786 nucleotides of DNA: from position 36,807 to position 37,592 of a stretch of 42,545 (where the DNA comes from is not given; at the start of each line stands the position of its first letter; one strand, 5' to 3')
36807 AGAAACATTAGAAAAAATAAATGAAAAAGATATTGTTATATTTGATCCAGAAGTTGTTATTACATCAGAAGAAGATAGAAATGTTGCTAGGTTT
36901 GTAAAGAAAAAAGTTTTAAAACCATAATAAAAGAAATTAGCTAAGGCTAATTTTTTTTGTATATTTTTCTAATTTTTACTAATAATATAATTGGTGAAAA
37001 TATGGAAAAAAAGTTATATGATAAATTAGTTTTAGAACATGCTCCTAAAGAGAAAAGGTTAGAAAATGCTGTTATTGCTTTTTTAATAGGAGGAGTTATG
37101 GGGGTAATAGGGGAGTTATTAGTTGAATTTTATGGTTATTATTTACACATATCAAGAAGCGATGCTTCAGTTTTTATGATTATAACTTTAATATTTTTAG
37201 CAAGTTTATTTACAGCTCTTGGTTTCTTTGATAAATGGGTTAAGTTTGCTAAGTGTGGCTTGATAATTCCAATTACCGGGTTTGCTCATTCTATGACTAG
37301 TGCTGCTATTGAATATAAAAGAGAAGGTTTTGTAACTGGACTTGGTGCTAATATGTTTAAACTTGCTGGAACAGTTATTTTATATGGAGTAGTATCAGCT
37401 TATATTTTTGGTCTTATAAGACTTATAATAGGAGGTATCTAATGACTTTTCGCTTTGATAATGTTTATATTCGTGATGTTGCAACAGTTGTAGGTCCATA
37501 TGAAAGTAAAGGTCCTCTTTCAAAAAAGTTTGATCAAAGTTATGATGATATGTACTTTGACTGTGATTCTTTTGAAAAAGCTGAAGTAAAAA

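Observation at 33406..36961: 3.5-kb three-ORF cassette bracketed by a 32-nt perfect direct repeat, inserted between a membrane-protein gene and spoVAC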

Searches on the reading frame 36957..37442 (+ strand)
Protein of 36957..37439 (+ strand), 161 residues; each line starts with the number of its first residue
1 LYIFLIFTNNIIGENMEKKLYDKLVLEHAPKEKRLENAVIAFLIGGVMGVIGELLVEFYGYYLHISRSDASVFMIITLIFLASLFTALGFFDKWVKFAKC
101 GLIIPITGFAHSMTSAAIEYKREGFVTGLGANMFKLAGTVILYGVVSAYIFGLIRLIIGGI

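Call 7: search_protein_families(library=pfam, proteins=[window:36999-37439:+], max_evalue=1)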
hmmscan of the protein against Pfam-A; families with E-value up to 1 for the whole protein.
window:36999-37439:+ (147 aa): 1 family
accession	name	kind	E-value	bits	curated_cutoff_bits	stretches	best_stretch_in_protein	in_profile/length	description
PF03862.18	SpoVAC_SpoVAEB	-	5.9e-34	117.3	25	1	23-140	1-117/117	SpoVAC/SpoVAEB sporulation membrane protein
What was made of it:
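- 37002..37442 (+): spoVAC, the first gene of spoVAC-spoVAD-spoVAEB and the right border of the slot. Pfam PF03862, E = 5.9e-34 (call 7).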

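Call 10: find_encoding_contigs(protein=window:37002-37442:+, flank=10000, max_places=10)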
Protein window:37002-37442:+ (146 aa): 5 contigs read that carry it; 5 places shown.
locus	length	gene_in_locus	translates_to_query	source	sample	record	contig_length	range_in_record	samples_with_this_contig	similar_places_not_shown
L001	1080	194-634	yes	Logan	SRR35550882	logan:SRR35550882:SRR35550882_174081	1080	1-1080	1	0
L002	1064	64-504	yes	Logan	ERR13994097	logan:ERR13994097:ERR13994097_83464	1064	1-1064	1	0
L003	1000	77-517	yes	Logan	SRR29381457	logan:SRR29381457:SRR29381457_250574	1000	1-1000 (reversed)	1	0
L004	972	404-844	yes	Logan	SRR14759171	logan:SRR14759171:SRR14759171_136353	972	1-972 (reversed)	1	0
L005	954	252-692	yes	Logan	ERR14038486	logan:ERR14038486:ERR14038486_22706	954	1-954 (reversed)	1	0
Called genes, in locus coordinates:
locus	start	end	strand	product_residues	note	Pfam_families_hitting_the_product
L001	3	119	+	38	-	?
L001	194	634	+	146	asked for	PF03862:SpoVAC_SpoVAEB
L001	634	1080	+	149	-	?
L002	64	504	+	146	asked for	PF03862:SpoVAC_SpoVAEB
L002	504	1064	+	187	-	?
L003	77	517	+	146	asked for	PF03862:SpoVAC_SpoVAEB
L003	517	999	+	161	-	?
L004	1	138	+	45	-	?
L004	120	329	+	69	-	-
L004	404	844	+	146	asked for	PF03862:SpoVAC_SpoVAEB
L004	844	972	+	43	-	?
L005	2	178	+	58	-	?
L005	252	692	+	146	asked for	PF03862:SpoVAC_SpoVAEB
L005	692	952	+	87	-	?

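Call 100: find_encoding_contigs(protein=window:36957-37439:+, flank=6000, max_places=10)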
Protein seq(161 aa) (161 aa): 18 contigs read that carry it; 10 places shown.
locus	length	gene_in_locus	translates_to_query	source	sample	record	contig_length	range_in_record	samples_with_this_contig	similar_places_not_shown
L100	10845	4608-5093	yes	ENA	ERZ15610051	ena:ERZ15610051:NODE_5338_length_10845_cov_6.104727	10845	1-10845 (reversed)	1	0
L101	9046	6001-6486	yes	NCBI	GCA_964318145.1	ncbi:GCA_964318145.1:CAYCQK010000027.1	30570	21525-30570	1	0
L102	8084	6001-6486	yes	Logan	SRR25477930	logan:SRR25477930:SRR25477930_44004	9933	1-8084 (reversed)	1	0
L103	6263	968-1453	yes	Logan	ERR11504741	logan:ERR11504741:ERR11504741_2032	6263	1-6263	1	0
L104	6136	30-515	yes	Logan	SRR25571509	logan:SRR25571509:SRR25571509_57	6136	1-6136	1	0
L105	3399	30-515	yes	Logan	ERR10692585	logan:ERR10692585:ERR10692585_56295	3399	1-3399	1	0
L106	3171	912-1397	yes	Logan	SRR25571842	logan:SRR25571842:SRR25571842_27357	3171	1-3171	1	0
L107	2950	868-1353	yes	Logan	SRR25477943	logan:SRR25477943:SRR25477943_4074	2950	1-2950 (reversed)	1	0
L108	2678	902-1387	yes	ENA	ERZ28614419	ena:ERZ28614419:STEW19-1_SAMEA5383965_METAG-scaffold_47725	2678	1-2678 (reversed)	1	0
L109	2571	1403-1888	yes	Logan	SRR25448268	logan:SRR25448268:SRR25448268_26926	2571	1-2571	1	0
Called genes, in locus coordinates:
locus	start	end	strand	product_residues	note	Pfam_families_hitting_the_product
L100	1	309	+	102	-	?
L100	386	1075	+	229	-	-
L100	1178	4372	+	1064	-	-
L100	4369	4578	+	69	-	-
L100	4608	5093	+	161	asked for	PF03862:SpoVAC_SpoVAEB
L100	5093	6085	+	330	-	PF07451:SpoVAD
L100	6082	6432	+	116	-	PF03862:SpoVAC_SpoVAEB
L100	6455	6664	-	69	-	PF06257:VEG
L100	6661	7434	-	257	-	PF05582:Peptidase_U57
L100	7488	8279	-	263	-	PF00398:RrnaAD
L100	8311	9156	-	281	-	-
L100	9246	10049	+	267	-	PF02557:VanY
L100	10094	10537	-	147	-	-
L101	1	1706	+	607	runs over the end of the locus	PF00773:RNB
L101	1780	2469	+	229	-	-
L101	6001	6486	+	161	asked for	PF03862:SpoVAC_SpoVAEB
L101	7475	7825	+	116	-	PF03862:SpoVAC_SpoVAEB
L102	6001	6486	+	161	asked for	PF03862:SpoVAC_SpoVAEB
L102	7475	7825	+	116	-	PF03862:SpoVAC_SpoVAEB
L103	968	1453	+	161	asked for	PF03862:SpoVAC_SpoVAEB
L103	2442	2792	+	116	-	PF03862:SpoVAC_SpoVAEB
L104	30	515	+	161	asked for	PF03862:SpoVAC_SpoVAEB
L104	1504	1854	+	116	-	PF03862:SpoVAC_SpoVAEB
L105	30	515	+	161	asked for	PF03862:SpoVAC_SpoVAEB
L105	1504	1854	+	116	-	PF03862:SpoVAC_SpoVAEB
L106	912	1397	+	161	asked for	PF03862:SpoVAC_SpoVAEB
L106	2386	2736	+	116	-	PF03862:SpoVAC_SpoVAEB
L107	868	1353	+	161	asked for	PF03862:SpoVAC_SpoVAEB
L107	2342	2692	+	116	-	PF03862:SpoVAC_SpoVAEB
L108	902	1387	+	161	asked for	PF03862:SpoVAC_SpoVAEB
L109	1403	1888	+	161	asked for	PF03862:SpoVAC_SpoVAEB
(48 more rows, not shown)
